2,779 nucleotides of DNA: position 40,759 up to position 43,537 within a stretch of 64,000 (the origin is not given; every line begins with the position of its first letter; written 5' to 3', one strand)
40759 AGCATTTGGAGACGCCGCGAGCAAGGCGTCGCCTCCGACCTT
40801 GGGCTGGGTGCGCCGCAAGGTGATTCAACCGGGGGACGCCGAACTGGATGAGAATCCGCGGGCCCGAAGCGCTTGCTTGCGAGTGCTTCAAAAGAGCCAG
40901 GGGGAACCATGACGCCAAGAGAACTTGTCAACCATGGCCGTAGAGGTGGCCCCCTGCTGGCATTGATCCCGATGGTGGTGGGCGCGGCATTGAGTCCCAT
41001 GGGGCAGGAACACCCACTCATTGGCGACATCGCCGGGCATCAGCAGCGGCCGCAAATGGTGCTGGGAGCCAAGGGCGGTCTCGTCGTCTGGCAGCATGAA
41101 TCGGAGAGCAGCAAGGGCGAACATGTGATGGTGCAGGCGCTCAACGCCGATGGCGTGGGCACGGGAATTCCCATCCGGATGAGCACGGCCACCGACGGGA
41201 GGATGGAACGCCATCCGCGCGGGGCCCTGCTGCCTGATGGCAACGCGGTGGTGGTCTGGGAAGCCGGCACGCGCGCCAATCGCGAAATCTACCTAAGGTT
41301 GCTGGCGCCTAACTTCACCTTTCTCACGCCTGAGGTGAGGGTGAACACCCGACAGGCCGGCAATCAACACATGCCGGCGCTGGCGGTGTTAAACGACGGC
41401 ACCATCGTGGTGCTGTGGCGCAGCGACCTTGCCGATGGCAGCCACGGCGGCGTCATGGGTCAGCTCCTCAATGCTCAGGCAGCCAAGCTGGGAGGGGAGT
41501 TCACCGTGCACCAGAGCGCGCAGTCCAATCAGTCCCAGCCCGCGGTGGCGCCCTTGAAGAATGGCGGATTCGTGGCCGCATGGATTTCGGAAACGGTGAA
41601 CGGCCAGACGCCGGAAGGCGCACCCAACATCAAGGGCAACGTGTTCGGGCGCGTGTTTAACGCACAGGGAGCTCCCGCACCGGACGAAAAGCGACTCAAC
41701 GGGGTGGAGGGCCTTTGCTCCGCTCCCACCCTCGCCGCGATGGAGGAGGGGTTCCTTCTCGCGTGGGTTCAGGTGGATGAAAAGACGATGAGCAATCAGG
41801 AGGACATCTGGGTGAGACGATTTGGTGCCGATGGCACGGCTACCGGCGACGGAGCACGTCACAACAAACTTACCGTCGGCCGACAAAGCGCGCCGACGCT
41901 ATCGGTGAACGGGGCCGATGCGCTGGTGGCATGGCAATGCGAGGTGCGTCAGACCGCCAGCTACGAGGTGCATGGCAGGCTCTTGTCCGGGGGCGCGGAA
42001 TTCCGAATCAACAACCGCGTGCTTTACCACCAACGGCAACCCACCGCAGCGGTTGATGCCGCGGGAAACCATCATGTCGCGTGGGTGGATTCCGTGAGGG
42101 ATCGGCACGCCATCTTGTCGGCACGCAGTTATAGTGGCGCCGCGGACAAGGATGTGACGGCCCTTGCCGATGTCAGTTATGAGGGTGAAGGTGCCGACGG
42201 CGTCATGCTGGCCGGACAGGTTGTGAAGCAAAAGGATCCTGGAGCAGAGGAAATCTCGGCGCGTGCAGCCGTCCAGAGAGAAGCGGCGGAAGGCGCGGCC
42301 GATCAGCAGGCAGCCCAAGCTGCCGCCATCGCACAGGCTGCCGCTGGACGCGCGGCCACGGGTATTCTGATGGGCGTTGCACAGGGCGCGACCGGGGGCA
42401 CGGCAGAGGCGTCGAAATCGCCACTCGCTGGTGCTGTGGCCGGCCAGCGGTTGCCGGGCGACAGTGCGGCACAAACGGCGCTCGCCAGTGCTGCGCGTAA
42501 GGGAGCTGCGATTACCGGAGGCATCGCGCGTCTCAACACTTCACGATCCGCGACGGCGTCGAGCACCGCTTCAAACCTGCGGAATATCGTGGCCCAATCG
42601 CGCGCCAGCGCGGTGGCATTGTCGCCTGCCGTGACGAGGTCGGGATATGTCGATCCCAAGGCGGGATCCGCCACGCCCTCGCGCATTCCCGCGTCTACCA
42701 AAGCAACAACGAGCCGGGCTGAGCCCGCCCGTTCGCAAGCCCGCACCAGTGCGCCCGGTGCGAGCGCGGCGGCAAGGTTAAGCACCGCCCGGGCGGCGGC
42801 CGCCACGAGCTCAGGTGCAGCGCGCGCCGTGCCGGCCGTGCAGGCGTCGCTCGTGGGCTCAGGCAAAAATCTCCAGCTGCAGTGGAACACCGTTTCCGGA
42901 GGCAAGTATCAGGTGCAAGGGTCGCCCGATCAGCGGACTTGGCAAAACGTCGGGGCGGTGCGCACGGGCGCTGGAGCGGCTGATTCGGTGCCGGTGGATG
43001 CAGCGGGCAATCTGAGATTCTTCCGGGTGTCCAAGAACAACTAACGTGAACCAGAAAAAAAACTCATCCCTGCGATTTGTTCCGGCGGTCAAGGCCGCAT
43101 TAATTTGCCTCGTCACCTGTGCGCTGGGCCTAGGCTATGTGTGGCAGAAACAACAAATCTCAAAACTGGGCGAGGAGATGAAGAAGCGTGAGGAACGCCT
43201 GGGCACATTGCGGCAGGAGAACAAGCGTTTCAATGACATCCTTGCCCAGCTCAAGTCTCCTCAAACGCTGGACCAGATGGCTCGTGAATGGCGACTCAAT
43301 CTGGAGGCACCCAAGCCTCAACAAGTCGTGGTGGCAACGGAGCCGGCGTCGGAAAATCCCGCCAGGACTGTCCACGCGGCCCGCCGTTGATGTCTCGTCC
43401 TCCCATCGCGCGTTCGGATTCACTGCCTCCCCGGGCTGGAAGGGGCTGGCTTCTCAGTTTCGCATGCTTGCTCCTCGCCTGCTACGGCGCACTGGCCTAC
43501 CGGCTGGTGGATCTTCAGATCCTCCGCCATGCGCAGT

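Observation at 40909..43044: Seven-repeat propeller-like exported protein translationally coupled between rsmH and ftsL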

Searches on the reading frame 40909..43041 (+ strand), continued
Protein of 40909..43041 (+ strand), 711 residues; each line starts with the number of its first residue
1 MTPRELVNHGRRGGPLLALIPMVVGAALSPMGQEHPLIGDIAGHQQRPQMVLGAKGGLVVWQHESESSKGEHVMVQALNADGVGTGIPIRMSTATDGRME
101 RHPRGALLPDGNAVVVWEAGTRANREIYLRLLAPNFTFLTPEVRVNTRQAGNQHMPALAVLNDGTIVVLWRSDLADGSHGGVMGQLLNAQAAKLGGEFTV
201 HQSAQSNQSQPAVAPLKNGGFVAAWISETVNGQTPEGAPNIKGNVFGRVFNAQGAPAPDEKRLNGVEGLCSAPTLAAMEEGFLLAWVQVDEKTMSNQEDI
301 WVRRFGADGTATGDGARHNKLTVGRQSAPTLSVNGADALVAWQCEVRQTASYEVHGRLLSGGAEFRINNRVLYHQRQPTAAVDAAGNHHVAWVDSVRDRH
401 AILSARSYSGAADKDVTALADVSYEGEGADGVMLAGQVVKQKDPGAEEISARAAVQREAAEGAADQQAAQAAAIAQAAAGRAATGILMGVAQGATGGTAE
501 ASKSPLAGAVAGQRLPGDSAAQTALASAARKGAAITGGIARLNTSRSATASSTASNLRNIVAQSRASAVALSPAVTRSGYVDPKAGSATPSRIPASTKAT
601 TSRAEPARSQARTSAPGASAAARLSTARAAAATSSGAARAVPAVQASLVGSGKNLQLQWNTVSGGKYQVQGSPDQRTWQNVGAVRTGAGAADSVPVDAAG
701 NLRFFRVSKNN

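Call 37: search_protein_families(library=pfam, proteins=[P0022, P0023, P0024, P0026, P0027, P0028, P0030, P0031, P0032], max_evalue=0.001)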
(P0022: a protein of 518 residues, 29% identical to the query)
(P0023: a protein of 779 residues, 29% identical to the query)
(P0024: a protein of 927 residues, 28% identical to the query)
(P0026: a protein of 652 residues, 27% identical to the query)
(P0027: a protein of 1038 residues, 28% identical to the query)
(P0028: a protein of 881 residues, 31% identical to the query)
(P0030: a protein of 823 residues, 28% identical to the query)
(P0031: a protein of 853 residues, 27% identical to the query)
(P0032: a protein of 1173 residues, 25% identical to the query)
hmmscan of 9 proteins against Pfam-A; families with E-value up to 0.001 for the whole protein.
P0022 (518 aa): 3 families
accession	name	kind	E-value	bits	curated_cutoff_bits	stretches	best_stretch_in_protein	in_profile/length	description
PF18962.6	Por_Secre_tail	-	1.8e-11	44.6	27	1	440-516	2-75/75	Secretion system C-terminal sorting domain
PF04234.18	CopC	-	4.8e-05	24.7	23.3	0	192-243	33-82/92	CopC domain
PF13860.13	FlgD_ig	-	0.00062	20.1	27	1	447-506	11-76/79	FlgD Ig-like domain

P0023 (779 aa): 3 families
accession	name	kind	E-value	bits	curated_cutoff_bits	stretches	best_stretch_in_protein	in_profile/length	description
PF00353.25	HemolysinCabind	-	2.1e-26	91.9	23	5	547-581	1-35/36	RTX calcium-binding nonapeptide repeat (4 copies)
PF04234.18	CopC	-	7.2e-05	24.2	23.3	0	240-291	36-85/92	CopC domain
PF14428.12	DddA-like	-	0.00056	20.2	25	0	102-140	8-44/137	Double-stranded DNA deaminase toxin A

P0024 (927 aa): 5 families
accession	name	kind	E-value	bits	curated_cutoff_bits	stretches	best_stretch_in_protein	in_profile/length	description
PF00028.23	Cadherin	-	5.3e-21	75.3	28.8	2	109-180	5-77/93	Cadherin domain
PF00353.25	HemolysinCabind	-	7e-09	35.9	23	2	782-806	2-26/36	RTX calcium-binding nonapeptide repeat (4 copies)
PF06594.17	HCBP_related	-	7.6e-08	32.6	21.4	1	849-882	1-35/42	Haemolysin-type calcium binding protein related domain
PF05345.18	He_PIG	-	4.3e-06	27.5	24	0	120-192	21-95/96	Putative Ig domain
PF23951.1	DUF7282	-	0.00014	22.5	27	0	555-587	9-40/112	Domain of unknown function (DUF7282)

P0026 (652 aa): 0 families

P0027 (1038 aa): 0 families

P0028 (881 aa): 2 families
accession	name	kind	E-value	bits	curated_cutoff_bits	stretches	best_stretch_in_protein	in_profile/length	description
PF00353.25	HemolysinCabind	-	1.8e-29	101.8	23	4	722-756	2-36/36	RTX calcium-binding nonapeptide repeat (4 copies)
PF08548.17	Peptidase_M10_C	-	4e-05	23.9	20.7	0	758-803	86-131/193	Peptidase M10 serralysin C terminal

P0030 (823 aa): 1 family
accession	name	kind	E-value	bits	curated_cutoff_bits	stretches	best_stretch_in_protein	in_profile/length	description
PF13946.11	DUF4214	-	3.9e-33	113.8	23.2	2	739-808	1-71/72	Domain of unknown function (DUF4214)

P0031 (853 aa): 1 family
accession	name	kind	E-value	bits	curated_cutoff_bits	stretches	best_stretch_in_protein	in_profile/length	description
PF13946.11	DUF4214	-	1.2e-31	109.1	23.2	2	769-838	1-71/72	Domain of unknown function (DUF4214)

P0032 (1173 aa): 1 family
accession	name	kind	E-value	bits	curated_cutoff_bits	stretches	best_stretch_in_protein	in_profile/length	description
PF00404.24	Dockerin_1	-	4.2e-06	27.3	22.9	1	1026-1081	4-56/57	Dockerin type I domain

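Call 40: predict_structure(alignment_id=A1)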
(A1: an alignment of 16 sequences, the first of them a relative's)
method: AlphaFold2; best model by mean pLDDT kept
length: 711 residues; sequences in the alignment: 16
mean_pLDDT: 67.7   pTM: 0.57
mean pLDDT of the five models: 67.7, 67.6, 66.2, 65.0, 64.2
residues with pLDDT >= 90: 200; 70-90: 206; 50-70: 73; < 50: 232
segments of 3 or more residues with pLDDT < 50: 1-24, 425-448, 456-458, 460-462, 464-624, 627-641
pLDDT, mean of each block of 10 residues (from residue 1): 36 37 60 82 85 90 78 90 85 79 94 94 87 91 85 92 96 71 95 93 84 94 91 62 90 88 89 93 93 71 93 90 85 92 79 89 82 85 91 84 87 68 42 26 42 51 44 41 37 31 29 29 36 32 32 36 31 26 26 27 30 36 48 37 68 74 83 78 81 73 78 54
secondary structure, 60 per line:
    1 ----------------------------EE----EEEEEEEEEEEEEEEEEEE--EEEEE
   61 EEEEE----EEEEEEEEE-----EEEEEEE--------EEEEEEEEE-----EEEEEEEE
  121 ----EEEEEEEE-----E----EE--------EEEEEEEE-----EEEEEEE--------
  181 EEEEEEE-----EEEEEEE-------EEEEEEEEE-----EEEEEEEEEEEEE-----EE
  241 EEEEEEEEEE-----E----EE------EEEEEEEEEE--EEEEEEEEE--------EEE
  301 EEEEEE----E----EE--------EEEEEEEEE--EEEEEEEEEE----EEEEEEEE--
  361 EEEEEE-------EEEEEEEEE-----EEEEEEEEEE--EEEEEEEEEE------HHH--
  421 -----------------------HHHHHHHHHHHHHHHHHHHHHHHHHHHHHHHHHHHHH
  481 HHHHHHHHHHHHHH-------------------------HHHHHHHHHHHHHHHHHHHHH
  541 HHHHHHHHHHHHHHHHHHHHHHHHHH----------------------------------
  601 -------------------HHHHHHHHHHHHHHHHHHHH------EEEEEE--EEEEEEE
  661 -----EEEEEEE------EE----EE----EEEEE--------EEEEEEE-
elements in order (helices of 4 or more, strands of 3 or more residues): E35-53 E56-65 E70-78 E84-90 E99-107 E113-120 E125-132 E153-160 E166-172 E181-187 E193-199 E207-215 E221-233 E239-250 E269-278 E281-289 E298-306 E326-334 E337-346 E351-358 E361-366 E374-382 E388-397 E400-409 H444-494 H520-566 H620-639 E646-651 E654-660 E666-672 E691-695 E704-710

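Call 44: fold_search(model_id=the predicted structure, library=pdb)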
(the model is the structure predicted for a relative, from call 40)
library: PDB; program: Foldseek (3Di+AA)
matches with E <= 10: 859; with E <= 0.001: 348
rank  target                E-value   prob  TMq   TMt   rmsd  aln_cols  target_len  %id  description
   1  7esl                  6.4e-10  1.00  0.38  0.60   5.8       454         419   12  Crystal structure of a L-rhamnose-alpha-1,4-D-glucuronate lyase from Fusarium oxysporum 12S, N247A N-glycan free form (released 2021-08-04)
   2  3h6j                  1.4e-09  1.00  0.32  0.49  15.8       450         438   11  Crystal structure of a putative neuraminidase from Pseudomonas aeruginosa (released 2009-05-12)
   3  7esn_A                3.1e-09  1.00  0.36  0.54   6.5       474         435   12  Crystal structure of a L-rhamnose-alpha-1,4-D-glucuronate lyase from Fusarium oxysporum 12S, H105F Rha-GlcA complex (released 2021-08-04)
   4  5mum                  4.6e-09  1.00  0.38  0.64   5.7       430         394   10  Glycoside Hydrolase BACINT_00347 (released 2017-04-26)
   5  7roo                  6.4e-09  1.00  0.37  0.41   6.7       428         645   11  Crystal structure of Friedel-Crafts alkylating enzyme CylK from Cylindospermum licheniforme with bromide (released 2022-03-23)
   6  7mhu_A                7.0e-09  1.00  0.31  0.53   9.8       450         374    9  Sialidase24 apo (released 2022-02-23)
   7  3b69                  8.1e-09  1.00  0.29  0.33   9.0       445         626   12  T cruzi Trans-sialidase complex with benzoylated NANA derivative (released 2008-05-13)
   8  5mvh                  8.9e-09  1.00  0.38  0.64   5.7       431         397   12  Glycoside Hydrolase BACCELL_00856 (released 2017-04-26)
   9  6byt_A                1.3e-08  1.00  0.33  0.46   9.2       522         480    9  Complex structure of LOR107 mutant (R320) with tetrasaccharide substrate (released 2018-02-07)
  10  5hx0_B                1.9e-08  1.00  0.29  0.52   6.3       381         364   12  Crystal structure of unknown function protein Dfer_1899 fromDyadobacter fermentans DSM 18053 (released 2016-02-17)
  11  2w38                  2.0e-08  1.00  0.31  0.48  15.8       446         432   12  Crystal structure of the pseudaminidase from Pseudomonas aeruginosa (released 2008-12-23)
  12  8ub5                  2.6e-08  1.00  0.30  0.52   6.7       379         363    9  The Apo NanH structure from Clostridium perfringens (released 2024-09-04)
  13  6gxs_B                3.0e-08  1.00  0.35  0.64   5.2       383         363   10  Crystal structure of CV39L lectin from Chromobacterium violaceum at 1.8 A resolution (released 2019-12-04)
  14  1ms1_A                3.3e-08  1.00  0.30  0.34   8.5       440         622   10  Monoclinic form of Trypanosoma cruzi trans-sialidase, in complex with 3-deoxy-2,3-dehydro-N-acetylneuraminic acid (DAN (released 2003-03-25)
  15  5hx0_A                3.4e-08  1.00  0.28  0.50   7.0       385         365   12  Crystal structure of unknown function protein Dfer_1899 fromDyadobacter fermentans DSM 18053 (released 2016-02-17)
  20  5muk                  7.1e-08  1.00  0.37  0.66   5.3       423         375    8  Glycoside Hydrolase BT3686 (released 2017-04-26)
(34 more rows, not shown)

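Call 48: search_protein_families(library=pfam, proteins=[L005:10237-13242:+, L006:10508-13507:+], max_evalue=0.01)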
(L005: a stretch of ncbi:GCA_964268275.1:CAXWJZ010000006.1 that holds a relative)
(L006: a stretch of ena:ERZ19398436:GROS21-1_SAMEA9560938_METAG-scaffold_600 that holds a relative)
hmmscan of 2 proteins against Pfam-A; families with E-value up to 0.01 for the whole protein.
L005:10237-13242:+ (1002 aa): 0 families

L006:10508-13507:+ (1000 aa): 0 families

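Call 64: search_solved_structures(query=A1, max_evalue=1, show_alignments=2)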
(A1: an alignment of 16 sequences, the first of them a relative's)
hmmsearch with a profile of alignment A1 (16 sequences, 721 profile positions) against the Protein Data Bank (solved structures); distinct sequences matched with E-value up to 1: 5.
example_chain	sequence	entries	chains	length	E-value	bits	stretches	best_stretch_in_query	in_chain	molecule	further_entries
4zxe_A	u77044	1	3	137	0.00068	21.4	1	634-717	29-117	Glucanase/Chitosanase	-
2rv9_A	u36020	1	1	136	0.00079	21.2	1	634-717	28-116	Glucanase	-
4zy9_A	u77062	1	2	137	0.004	18.9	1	634-717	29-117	Glucanase/chitosanase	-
3mpc_A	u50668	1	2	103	0.062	14.9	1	655-718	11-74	Fn3-like protein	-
9cod_A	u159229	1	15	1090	0.2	13.3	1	436-641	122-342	SGNH hydrolase-type esterase domain-containing protein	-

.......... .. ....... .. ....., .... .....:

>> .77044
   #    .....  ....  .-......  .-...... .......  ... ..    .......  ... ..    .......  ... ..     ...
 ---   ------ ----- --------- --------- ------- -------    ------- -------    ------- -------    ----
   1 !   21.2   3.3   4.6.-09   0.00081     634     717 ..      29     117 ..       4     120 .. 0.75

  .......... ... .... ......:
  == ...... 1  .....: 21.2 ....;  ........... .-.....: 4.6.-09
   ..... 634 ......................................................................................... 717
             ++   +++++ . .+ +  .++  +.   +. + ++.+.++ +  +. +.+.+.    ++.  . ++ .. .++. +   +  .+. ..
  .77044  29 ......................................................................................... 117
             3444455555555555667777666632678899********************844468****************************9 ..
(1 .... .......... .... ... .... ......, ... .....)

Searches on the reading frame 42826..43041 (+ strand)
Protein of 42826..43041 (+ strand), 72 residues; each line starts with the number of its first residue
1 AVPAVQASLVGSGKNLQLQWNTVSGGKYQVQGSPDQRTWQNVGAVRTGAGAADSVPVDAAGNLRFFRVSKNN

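Call 55: search_protein_families(library=pfam, proteins=[window:42826-43041:+], max_evalue=10)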
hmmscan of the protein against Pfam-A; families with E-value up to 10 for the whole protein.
window:42826-43041:+ (72 aa): 3 families
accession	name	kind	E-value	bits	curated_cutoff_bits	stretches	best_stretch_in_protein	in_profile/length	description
PF13163.11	DUF3999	-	0.0074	16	30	1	14-44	128-161/424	Protein of unknown function (DUF3999)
PF22633.2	F5_F8_type_C_2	-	0.011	16.7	27.8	1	19-68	38-91/91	NedA-like, galactose-binding domain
PF00754.31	F5_F8_type_C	-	0.068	13.7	28.2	1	22-67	60-109/127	F5/8 type C domain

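Call 56: search_protein_families(library=ncbifam, proteins=[window:42826-43041:+], max_evalue=1)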
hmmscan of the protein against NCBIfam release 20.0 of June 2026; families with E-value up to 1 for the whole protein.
window:42826-43041:+ (72 aa): 0 families

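Call 69: find_homologous_proteins(query=A3, max_evalue=0.001)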
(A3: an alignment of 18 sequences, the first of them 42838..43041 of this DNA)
Query A3 (18 sequences) (68 aa, profile of the alignment): 34 proteins with E <= 0.001 among 228 candidates.
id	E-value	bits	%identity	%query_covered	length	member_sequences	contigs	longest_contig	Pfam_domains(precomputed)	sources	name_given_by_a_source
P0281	2.5e-21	93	39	97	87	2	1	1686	-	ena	-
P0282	7.5e-21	92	40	91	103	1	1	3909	-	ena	-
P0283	3.3e-20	90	37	100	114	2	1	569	-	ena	-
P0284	8.6e-19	85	35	97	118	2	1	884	-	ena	-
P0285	1.9e-18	84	41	94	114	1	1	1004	-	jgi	jgi:hypothetical protein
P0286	1.9e-18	84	47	91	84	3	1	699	-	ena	-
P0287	7.6e-18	82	47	97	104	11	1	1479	-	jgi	-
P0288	2.2e-17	81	40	84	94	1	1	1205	-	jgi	jgi:hypothetical protein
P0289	4.5e-17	80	38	94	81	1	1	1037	-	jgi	jgi:hypothetical protein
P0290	5.3e-17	80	34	94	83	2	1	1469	-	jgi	jgi:hypothetical protein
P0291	7.0e-17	79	38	94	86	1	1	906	-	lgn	-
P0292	7.3e-17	79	45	62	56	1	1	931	-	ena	-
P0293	9.6e-16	76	45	72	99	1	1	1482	-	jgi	jgi:hypothetical protein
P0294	9.9e-16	76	38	97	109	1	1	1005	-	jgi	jgi:hypothetical protein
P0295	1.0e-15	75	42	78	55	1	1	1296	-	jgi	-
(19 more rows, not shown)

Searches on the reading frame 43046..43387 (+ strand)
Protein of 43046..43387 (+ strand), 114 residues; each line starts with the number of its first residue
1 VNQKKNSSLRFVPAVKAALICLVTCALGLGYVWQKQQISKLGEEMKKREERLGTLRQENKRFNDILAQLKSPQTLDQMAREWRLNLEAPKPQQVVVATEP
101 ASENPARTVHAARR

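Call 4: search_protein_families(library=pfam, proteins=[window:43046-43387:+], max_evalue=0.1)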
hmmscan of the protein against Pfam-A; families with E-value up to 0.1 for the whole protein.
window:43046-43387:+ (114 aa): 3 families
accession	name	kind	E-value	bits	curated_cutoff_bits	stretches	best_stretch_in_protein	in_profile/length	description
PF04977.20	DivIC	-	0.00012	22.3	28.9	1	21-81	2-63/80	Septum formation initiator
PF03763.18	Remorin_C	-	0.0094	16.2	29.7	1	33-102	32-96/107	Remorin, C-terminal region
PF19579.4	FtsL_2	-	0.015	15.6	24.6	1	14-98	14-98/100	Bacteriodetes cell division protein (FtsL-like)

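Call 5: search_protein_families(library=ncbifam, proteins=[window:43046-43387:+], max_evalue=0.1)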
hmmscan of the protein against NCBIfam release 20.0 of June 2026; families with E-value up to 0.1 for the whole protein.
window:43046-43387:+ (114 aa): 8 families
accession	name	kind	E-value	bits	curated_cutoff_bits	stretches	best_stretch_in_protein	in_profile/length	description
NF053549.1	FtsL_Actino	equivalog_domain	0.0019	18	55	1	19-82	5-69/83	cell division protein FtsL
TIGR02209.1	ftsL_broad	equivalog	0.0039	17.1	42.45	1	19-96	7-83/85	cell division protein FtsL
NF049847.1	FtsL_COG5462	equivalog_domain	0.0054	16.4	50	1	19-94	6-84/85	cell division protein FtsL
TIGR03348.1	VI_IcmF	equivalog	0.0061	14.5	388.15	1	11-81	433-503/1168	type VI secretion system membrane subunit TssM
NF008173.0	PRK10920.1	equivalog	0.013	14.6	313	1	11-77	34-103/390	uroporphyrinogen-III C-methyltransferase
NF040576.1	T2SS_GspM_XpsM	equivalog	0.026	14.2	60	1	14-74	4-63/180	type II secretion system protein GspM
NF010507.0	PRK13922.10-6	equivalog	0.055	13.1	219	1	31-78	54-101/252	rod shape-determining protein MreC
TIGR01495.1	ETRAMP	paralog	0.094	12.7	32.75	0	2-37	44-79/85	ETRAMP family protein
